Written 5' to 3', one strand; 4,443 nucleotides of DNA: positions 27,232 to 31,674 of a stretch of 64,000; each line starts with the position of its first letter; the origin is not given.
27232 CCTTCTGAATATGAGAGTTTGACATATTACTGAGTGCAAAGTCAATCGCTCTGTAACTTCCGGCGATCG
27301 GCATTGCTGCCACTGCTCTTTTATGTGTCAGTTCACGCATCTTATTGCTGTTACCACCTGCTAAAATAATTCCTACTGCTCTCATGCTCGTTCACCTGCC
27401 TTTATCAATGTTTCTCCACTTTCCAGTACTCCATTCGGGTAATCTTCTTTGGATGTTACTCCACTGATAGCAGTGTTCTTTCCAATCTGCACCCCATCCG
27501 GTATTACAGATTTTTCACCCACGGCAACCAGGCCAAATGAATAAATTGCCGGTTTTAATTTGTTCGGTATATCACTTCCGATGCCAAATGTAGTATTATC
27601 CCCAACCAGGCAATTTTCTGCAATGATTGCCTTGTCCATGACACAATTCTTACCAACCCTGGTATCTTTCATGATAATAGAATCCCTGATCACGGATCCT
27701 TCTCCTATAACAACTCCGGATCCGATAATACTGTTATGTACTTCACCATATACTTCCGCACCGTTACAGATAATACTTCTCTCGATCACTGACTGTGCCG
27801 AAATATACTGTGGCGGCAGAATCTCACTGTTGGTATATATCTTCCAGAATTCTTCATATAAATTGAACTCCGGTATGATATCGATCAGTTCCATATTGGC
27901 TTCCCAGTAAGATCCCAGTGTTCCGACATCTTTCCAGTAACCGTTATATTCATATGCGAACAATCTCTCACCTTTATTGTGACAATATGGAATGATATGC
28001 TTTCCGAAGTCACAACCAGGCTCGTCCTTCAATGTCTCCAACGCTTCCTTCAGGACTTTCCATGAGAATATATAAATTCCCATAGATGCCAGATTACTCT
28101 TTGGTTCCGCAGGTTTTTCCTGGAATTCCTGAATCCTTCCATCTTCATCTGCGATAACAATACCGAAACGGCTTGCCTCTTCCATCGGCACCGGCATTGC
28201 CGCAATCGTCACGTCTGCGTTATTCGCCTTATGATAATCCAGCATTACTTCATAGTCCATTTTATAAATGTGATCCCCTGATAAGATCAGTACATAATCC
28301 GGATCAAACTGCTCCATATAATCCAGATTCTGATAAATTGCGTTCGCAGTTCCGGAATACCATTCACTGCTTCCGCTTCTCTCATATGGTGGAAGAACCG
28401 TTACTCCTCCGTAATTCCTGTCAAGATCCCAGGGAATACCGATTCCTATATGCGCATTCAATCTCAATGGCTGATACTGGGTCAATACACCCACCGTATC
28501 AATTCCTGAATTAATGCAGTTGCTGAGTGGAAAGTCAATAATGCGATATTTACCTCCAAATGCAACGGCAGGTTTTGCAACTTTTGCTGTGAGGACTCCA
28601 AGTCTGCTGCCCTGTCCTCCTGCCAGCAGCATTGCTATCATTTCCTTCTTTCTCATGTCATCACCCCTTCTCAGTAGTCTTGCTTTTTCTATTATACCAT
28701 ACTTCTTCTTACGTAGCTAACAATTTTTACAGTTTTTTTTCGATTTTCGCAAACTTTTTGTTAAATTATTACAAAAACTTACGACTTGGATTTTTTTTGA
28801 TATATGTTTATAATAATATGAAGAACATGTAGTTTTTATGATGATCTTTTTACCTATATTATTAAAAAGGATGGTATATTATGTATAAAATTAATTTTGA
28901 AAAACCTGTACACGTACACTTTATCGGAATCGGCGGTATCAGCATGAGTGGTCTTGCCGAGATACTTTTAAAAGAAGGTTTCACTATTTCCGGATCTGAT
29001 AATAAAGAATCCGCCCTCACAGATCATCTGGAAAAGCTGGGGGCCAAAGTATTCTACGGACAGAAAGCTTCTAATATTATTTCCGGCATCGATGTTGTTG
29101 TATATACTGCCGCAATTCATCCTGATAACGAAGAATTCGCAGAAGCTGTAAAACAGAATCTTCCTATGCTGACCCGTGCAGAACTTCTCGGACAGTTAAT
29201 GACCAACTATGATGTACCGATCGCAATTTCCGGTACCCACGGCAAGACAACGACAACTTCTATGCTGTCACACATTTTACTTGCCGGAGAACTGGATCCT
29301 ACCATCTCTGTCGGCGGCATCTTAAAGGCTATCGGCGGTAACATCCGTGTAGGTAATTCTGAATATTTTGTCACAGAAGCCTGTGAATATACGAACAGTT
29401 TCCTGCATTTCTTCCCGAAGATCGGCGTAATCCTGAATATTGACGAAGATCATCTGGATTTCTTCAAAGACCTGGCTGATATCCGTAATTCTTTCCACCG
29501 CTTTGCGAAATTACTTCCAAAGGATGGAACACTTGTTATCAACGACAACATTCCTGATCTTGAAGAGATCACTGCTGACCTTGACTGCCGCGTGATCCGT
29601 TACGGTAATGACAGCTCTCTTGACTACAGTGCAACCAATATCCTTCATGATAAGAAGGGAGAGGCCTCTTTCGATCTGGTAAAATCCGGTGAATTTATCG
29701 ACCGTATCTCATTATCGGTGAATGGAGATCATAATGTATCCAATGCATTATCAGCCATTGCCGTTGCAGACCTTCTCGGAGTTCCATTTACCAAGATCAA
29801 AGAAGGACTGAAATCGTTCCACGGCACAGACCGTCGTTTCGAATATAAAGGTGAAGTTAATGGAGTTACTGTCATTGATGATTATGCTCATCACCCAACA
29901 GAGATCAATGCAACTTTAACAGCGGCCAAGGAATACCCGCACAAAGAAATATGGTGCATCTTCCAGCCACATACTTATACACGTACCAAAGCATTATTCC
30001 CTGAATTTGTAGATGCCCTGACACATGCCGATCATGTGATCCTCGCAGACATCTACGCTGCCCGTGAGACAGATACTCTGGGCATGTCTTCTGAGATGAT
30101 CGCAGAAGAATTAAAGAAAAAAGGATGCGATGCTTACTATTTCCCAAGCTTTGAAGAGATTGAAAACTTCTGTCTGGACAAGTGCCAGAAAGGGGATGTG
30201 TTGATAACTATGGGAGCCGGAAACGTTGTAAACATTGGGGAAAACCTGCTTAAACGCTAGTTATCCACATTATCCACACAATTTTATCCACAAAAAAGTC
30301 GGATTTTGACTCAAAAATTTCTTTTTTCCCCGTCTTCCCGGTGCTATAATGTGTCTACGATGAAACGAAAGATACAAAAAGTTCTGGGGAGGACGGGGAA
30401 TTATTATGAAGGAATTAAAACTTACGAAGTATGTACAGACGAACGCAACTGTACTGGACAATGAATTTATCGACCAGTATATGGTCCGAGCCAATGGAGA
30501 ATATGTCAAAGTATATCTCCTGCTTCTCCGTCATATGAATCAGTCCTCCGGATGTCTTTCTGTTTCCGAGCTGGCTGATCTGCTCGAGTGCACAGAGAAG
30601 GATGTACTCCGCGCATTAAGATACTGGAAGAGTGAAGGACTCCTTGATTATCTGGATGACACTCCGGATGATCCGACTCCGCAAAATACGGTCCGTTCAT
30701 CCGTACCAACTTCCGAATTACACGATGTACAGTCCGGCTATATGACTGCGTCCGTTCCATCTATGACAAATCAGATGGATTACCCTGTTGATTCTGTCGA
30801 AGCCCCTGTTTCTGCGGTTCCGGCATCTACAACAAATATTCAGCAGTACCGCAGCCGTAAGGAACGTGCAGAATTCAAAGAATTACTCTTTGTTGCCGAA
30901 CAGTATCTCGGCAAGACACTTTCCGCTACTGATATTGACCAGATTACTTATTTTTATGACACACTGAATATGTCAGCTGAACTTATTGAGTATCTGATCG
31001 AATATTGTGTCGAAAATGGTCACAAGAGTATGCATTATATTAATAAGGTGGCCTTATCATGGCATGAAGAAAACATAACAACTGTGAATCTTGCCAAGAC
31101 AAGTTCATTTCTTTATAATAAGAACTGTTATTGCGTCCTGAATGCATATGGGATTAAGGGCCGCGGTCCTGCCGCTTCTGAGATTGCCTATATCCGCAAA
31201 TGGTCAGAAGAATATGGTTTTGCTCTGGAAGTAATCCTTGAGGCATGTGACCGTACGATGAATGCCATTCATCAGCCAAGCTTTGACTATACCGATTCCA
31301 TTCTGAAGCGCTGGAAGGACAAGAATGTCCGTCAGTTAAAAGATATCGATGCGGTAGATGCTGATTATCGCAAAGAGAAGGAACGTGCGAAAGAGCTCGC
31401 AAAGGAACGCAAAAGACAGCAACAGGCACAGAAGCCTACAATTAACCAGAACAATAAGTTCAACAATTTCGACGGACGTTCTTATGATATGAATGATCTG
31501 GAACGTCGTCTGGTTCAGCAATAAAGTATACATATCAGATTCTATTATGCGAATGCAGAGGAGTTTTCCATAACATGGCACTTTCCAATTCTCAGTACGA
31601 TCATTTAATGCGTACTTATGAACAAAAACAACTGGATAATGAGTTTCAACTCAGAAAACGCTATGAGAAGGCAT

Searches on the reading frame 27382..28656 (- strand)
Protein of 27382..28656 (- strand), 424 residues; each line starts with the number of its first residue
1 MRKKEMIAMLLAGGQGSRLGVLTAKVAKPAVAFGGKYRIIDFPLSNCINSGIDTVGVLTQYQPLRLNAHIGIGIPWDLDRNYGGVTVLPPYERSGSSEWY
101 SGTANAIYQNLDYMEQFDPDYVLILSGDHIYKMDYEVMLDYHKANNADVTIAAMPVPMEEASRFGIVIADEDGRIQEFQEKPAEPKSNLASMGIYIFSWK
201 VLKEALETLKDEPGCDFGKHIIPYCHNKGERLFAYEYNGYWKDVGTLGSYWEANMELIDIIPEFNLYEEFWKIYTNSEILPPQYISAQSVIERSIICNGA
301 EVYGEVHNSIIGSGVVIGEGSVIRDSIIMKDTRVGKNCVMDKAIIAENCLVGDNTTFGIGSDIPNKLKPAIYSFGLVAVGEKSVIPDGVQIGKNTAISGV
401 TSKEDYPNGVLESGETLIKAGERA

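Call 58: search_protein_families(library=pfam, proteins=[window:27382-28656:-], max_evalue=0.0001)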
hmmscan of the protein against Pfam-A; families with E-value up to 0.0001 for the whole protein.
window:27382-28656:- (424 aa): 7 families
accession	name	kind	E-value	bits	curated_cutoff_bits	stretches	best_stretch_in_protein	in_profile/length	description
PF00483.29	NTP_transferase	-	8.5e-67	225.7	21.2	1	8-257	2-242/245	Nucleotidyl transferase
PF24894.1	Hexapep_GlmU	-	9.7e-14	51.8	23.3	1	288-359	13-85/104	GlmU-like, C-terminal hexapeptide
PF25084.1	LbH_EIF2B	-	4.6e-13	49.5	54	1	305-361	35-91/105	EIF2B subunit epsilon LbH domain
PF07959.18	Fucose_pyrophosphorylase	-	1.8e-10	40.8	34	0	301-347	282-328/418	Fucose pyrophosphorylase domain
PF25247.1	LbH_GLGC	-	9.7e-10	38.9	27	1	279-329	2-52/135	GLGC left-handed parallel beta-helix domain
PF00132.30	Hexapep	-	3.4e-08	33.3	27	0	325-357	1-34/36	Bacterial transferase hexapeptide (six repeats)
PF12804.13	NTP_transf_3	-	1.9e-05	25.4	27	1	8-153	1-122/160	MobA-like NTP transferase domain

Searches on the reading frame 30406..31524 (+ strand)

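Call 58: search_protein_families(library=pfam, proteins=[window:30406-31524:+], max_evalue=0.0001)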
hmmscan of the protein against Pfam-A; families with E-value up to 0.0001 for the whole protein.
window:30406-31524:+ (372 aa): 1 family
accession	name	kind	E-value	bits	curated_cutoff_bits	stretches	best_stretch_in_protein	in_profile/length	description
PF07261.16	DnaB_2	-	7.7e-41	138.1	22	2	162-232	2-72/74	Replication initiation and membrane attachment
